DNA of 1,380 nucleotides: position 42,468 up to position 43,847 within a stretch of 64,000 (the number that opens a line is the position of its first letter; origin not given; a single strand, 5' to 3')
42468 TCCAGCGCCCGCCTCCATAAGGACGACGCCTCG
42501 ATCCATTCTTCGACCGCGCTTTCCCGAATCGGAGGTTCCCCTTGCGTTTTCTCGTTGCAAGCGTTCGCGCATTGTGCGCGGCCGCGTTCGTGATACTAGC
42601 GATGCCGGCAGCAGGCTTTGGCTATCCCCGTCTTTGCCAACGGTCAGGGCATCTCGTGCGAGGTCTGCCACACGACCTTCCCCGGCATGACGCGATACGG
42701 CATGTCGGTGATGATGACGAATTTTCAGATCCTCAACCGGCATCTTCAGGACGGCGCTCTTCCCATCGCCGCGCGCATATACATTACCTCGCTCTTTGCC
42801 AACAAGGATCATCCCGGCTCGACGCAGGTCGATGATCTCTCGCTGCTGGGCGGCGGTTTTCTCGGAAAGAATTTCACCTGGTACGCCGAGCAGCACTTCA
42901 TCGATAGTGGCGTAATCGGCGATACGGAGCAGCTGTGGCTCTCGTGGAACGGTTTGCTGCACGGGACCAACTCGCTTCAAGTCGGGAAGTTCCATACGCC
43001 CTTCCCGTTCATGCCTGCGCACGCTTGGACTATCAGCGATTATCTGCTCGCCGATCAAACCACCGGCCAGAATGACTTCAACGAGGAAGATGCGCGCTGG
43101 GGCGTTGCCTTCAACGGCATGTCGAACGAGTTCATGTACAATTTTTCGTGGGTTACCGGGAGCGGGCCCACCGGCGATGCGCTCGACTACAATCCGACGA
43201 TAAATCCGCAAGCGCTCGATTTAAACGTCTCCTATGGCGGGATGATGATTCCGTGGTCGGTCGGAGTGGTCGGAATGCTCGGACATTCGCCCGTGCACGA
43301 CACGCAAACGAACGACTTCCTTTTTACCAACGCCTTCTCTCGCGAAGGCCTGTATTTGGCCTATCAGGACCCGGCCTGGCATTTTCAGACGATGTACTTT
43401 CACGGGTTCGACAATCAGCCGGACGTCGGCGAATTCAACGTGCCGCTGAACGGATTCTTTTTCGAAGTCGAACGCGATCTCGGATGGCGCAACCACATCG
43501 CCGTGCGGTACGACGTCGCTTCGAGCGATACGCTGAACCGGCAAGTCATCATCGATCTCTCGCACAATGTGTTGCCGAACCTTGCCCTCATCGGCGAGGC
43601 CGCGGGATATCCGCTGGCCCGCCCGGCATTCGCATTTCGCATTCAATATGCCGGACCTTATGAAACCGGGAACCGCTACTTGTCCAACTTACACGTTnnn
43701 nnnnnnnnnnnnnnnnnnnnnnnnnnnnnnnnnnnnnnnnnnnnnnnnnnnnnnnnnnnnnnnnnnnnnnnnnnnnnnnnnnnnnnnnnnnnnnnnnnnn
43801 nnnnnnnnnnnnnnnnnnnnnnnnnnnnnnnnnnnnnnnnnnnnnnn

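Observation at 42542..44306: Unusual four-part domain architecture: CxxCH + putative porin + cytochrome c + YtkA/FixH-like domain in one polypeptide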

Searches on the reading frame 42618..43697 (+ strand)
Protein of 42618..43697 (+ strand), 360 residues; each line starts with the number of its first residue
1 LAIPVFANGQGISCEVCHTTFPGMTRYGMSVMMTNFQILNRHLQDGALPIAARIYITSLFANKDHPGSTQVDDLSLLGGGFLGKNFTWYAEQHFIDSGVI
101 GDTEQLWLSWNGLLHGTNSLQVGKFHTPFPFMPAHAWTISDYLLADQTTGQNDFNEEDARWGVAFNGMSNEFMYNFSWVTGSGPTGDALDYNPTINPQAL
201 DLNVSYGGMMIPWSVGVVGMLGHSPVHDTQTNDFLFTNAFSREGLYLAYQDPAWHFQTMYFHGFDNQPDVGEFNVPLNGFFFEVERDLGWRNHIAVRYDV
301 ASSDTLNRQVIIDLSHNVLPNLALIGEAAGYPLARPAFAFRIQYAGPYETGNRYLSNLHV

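Call 25: search_protein_representatives(alignment_id=A2)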
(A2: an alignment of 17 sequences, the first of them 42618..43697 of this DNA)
Query: 17 sequences, 351 profile positions. Proteins with E-value up to 0.001 (for the whole library): 173; up to 1e-10: 65; up to 1e-30: 15. The best 150 are listed.
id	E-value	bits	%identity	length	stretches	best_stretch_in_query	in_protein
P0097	1.9e-196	668.4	-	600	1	1-351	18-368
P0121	8.6e-171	584.0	-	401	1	1-350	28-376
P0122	3.1e-99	348.7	-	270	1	140-330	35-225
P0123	1.2e-79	284.3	-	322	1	1-137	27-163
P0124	6.7e-77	275.2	-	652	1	1-349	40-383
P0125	2.2e-56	207.8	-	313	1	219-351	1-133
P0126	1.1e-50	189.1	-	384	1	1-347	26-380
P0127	1.1e-50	189.0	-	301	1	167-336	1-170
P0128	8.7e-46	172.9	-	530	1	1-348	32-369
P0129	5.4e-41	157.1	-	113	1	4-116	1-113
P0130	2.7e-36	141.7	-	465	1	2-326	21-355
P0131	4.7e-35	137.6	-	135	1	23-154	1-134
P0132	2.7e-32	128.5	-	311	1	162-242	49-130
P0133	5.9e-32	127.4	-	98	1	1-71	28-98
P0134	4.0e-31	124.7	-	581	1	1-348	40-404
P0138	1.8e-26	109.3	-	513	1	1-348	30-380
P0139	7.7e-25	104.0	-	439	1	12-347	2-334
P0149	6.0e-19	84.6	-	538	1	1-287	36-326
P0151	6.0e-18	81.3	-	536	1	1-245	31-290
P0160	1.1e-15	73.9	-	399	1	1-326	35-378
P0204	1.5e-08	50.4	-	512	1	2-239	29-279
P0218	2.9e-07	46.2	-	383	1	1-143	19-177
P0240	1.5e-05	40.5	-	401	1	1-132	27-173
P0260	7.8e-05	38.2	-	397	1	1-132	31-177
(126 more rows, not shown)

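Call 30: list_cluster_members(proteins=[P0121, P0124, P0128, P0134, P0138, P0149, P0160, P0240, P0260, P0218])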
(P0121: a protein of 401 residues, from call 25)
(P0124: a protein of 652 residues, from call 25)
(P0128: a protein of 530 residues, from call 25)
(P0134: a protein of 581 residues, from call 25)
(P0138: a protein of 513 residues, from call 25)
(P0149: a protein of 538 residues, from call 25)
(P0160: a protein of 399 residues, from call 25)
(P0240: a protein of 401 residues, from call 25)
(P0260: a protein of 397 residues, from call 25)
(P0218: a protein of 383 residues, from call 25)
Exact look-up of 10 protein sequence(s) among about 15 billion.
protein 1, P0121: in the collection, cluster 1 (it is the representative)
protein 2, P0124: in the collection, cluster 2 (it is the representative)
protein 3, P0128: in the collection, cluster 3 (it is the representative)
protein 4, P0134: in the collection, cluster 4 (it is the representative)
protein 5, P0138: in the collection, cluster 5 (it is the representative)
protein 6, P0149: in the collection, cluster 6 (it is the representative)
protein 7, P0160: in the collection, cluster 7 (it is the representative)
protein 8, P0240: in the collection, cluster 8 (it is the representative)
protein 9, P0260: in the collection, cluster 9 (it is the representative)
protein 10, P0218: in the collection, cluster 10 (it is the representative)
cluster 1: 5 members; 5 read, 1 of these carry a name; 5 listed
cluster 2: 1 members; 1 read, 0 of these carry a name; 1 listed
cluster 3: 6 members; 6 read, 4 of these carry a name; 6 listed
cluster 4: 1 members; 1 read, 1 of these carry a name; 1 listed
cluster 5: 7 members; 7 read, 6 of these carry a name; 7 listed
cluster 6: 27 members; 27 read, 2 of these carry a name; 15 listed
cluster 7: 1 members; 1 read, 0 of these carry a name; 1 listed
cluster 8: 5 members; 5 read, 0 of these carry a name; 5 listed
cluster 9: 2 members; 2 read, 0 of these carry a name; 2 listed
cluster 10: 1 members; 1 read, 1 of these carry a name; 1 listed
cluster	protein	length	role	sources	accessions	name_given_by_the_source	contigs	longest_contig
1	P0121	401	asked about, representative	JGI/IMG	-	-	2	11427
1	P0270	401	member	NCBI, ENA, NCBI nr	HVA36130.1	MAG TPA: hypothetical protein VNJ51_00810 [Candidatus Dormibacteraeota bacterium] | hypothetical protein [Candidatus Dormibacteraeota bacterium]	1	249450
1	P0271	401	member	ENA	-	-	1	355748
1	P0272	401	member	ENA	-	-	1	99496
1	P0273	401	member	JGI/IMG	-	-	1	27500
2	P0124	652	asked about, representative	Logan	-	-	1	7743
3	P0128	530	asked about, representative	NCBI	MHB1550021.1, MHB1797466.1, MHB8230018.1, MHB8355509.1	MAG: hypothetical protein ACYDG0_04420 [Vulcanimicrobiaceae bacterium]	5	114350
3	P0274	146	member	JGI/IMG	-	mono/diheme cytochrome c family protein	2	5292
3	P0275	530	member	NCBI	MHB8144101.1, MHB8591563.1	MAG: hypothetical protein ACYDEW_00465 [Vulcanimicrobiaceae bacterium]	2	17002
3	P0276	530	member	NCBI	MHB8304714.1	MAG: hypothetical protein ACYDEU_01725 [Vulcanimicrobiaceae bacterium]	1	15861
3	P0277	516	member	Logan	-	-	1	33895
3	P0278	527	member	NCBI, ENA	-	-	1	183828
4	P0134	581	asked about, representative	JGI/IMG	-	mono/diheme cytochrome c family protein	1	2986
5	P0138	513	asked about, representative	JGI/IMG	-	cytochrome c oxidase subunit 2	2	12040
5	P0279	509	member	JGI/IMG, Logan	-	cytochrome c oxidase subunit 2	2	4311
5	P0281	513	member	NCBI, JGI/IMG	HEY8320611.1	MAG TPA: cupredoxin domain-containing protein [Candidatus Baltobacteraceae bacterium] | cytochrome c oxidase subunit 2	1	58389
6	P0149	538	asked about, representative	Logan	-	-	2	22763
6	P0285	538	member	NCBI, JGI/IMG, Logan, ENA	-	mono/diheme cytochrome c family protein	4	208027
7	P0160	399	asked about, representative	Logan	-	-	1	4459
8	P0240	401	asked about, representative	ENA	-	-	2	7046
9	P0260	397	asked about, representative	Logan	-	-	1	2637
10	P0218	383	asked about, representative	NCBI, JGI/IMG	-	hypothetical protein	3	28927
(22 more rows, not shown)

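Call 42: find_encoding_contigs(protein=P0281, flank=7000, max_places=1)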
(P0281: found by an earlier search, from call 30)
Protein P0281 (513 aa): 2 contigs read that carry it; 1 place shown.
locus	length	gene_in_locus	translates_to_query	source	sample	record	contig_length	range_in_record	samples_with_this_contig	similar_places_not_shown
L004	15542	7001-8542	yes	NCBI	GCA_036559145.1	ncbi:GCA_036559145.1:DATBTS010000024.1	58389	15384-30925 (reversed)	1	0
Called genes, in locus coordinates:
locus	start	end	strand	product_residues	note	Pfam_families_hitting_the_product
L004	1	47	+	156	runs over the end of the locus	-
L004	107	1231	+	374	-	PF00989:PAS, PF13188:PAS_8, PF08448:PAS_4, PF13426:PAS_9, PF24820:Diguanyl_cycl_sensor (weak), PF08447:PAS_3 (faint), PF00512:HisKA, PF02518:HATPase_c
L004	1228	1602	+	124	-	PF00072:Response_reg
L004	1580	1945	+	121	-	PF00072:Response_reg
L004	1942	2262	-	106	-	-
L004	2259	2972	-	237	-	PF00072:Response_reg, PF00486:Trans_reg_C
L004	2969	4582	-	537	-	PF00115:COX1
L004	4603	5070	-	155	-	PF00116:COX2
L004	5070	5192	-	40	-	-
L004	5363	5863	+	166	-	-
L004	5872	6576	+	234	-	PF01988:VIT1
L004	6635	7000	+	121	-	PF13473:Cupredoxin_1, PF00116:COX2 (weak)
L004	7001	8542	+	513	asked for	PF13473:Cupredoxin_1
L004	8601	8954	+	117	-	PF13473:Cupredoxin_1, PF00116:COX2 (weak)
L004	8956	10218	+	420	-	-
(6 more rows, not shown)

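Call 43: find_encoding_contigs(protein=P0128, flank=7000, max_places=1)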
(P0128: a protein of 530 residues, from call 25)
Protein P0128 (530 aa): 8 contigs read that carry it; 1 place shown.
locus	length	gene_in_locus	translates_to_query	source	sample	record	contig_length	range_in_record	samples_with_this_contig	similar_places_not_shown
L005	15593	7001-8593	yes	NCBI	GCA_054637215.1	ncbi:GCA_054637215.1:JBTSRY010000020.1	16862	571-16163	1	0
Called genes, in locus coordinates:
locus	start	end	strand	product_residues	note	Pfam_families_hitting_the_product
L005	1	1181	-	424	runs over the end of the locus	PF00432:Prenyltrans (weak), PF13243:SQHop_cyclase_C (faint), PF13249:SQHop_cyclase_N (weak)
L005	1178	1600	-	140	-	PF00293:NUDIX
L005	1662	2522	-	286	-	PF13353:Fer4_12 (weak), PF04055:Radical_SAM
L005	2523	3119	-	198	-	-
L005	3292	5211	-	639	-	-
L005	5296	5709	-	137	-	PF01797:Y1_Tnp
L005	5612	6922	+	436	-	PF12323:HTH_OrfB_IS605, PF01385:OrfB_IS605, PF07282:Cas12f1-like_TNB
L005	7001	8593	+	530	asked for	-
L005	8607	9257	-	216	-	PF06736:TMEM175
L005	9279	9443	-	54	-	-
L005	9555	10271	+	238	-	-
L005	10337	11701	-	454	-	PF00669:Flagellin_N, PF00700:Flagellin_C (weak)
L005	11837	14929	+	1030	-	PF13620:CarboxypepD_reg (faint), PF17210:SdrD_B (faint), PF13715:CarbopepD_reg_2 (faint)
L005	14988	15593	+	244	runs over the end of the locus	-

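Call 66: search_protein_families(library=pfam, proteins=[P0124, P0128, P0134, P0138, P0139, P0149, P0151, P0204, P0130, P0121], max_evalue=0.01)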
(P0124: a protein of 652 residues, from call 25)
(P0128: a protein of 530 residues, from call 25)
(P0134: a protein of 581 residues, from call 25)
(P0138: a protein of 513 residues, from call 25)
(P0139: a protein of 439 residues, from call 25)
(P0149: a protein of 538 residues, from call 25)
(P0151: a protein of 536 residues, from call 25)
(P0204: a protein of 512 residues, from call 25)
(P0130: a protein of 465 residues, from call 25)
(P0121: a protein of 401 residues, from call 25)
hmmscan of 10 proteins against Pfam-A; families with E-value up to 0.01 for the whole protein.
P0124 (652 aa): 3 families
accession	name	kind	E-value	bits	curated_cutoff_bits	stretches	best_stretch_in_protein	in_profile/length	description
PF13442.11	Cytochrome_CBB3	-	2.8e-27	95.3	27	2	440-509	2-67/68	Cytochrome C oxidase, cbb3-type, subunit III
PF00034.26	Cytochrom_C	-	3.8e-16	60.6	21.3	2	569-635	3-87/90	Cytochrome c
PF14522.11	Cytochrome_C7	-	0.005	17.1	24.8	0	575-585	13-23/67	Cytochrome c7 and related cytochrome c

P0128 (530 aa): 0 families

P0134 (581 aa): 2 families
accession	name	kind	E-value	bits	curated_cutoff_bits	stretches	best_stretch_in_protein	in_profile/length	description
PF00034.26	Cytochrom_C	-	3.2e-28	99.3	21.3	2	509-581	4-90/90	Cytochrome c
PF13442.11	Cytochrome_CBB3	-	2.1e-27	95.7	27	2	505-577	2-68/68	Cytochrome C oxidase, cbb3-type, subunit III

P0138 (513 aa): 3 families
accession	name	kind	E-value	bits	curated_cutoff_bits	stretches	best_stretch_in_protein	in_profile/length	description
PF13473.12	Cupredoxin_1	-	2.3e-10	40.8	27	1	411-492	13-94/104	Cupredoxin-like domain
PF00116.26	COX2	-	0.0011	19.4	22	1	433-505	46-117/120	Cytochrome C oxidase subunit II, periplasmic domain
PF07731.20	Cu-oxidase_2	-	0.0082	16.3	20.4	0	468-506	95-130/137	Multicopper oxidase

P0139 (439 aa): 3 families
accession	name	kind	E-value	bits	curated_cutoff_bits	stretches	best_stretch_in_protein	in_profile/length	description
PF13442.11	Cytochrome_CBB3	-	2.5e-14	53.8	27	1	364-435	2-68/68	Cytochrome C oxidase, cbb3-type, subunit III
PF00034.26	Cytochrom_C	-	3.9e-11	44.6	21.3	1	366-439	2-90/90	Cytochrome c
PF14495.11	Cytochrom_C550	-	0.002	18.3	27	1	354-381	15-42/136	Cytochrome c-550 domain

P0149 (538 aa): 2 families
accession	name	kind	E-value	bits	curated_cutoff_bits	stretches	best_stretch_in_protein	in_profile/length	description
PF13442.11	Cytochrome_CBB3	-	1.5e-12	48.1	27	1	461-533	1-68/68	Cytochrome C oxidase, cbb3-type, subunit III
PF00034.26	Cytochrom_C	-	2.5e-12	48.4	21.3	1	463-536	1-89/90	Cytochrome c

P0151 (536 aa): 2 families
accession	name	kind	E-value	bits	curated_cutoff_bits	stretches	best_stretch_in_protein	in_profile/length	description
PF13442.11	Cytochrome_CBB3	-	7.9e-16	58.6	27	1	461-531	3-68/68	Cytochrome C oxidase, cbb3-type, subunit III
PF00034.26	Cytochrom_C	-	1.2e-11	46.2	21.3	1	461-533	1-88/90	Cytochrome c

P0204 (512 aa): 2 families
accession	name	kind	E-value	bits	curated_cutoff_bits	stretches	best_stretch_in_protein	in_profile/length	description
PF13442.11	Cytochrome_CBB3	-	1.5e-15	57.7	27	1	418-492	2-68/68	Cytochrome C oxidase, cbb3-type, subunit III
PF00034.26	Cytochrom_C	-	4e-12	47.7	21.3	1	419-496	1-90/90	Cytochrome c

P0130 (465 aa): 0 families

P0121 (401 aa): 0 families

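Call 74: find_encoding_contigs(protein=P0270, flank=7000, max_places=1)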
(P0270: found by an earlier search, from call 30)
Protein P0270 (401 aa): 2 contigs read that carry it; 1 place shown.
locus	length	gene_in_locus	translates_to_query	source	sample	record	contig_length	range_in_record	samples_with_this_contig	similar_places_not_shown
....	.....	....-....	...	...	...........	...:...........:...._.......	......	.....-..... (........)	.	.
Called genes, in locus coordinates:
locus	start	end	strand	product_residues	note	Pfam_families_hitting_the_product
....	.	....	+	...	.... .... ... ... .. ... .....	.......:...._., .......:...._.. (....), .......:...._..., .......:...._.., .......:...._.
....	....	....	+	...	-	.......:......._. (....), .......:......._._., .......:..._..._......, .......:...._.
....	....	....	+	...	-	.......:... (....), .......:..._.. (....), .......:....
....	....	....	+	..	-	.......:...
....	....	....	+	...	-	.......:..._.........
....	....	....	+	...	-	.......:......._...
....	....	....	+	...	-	-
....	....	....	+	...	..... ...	-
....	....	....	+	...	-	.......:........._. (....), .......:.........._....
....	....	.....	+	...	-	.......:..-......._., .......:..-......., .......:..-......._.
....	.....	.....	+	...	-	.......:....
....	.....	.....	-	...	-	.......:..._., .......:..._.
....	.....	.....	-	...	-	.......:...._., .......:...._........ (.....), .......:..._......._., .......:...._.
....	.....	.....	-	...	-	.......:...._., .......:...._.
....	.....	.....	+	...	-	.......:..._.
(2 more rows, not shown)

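Call 75: find_encoding_contigs(protein=P0285, flank=7000, max_places=1)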
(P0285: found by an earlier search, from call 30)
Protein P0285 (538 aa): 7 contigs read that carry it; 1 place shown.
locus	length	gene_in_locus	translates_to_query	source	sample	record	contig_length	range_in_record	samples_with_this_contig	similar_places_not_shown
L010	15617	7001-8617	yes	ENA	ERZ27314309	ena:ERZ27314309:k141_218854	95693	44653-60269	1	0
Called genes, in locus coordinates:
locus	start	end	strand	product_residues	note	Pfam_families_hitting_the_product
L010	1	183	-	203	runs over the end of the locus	PF00877:NLPC_P60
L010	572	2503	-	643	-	PF17899:Peptidase_M61_N, PF05299:Peptidase_M61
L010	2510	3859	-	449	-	PF02878:PGM_PMM_I, PF02879:PGM_PMM_II, PF02880:PGM_PMM_III, PF00408:PGM_PMM_IV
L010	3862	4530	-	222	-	PF07949:YbbR (faint)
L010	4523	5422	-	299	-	PF19293:CdaA_N, PF02457:DAC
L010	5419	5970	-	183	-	-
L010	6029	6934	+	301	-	PF03193:RsgA_GTPase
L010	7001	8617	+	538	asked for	PF00034:Cytochrom_C, PF13442:Cytochrome_CBB3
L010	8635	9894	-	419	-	-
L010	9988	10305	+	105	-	PF01649:Ribosomal_S20p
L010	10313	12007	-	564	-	PF07167:PhaC_N, PF00561:Abhydrolase_1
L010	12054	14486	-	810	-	PF17764:PriA_3primeBD, PF00270:DEAD, PF04851:ResIII, PF18319:Zn_ribbon_PriA (weak), PF00271:Helicase_C (weak), PF18074:PriA_C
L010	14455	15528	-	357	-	PF13685:Fe-ADH_2, PF01761:DHQ_synthase, PF24621:DHQS_C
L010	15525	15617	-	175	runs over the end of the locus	PF01202:SKI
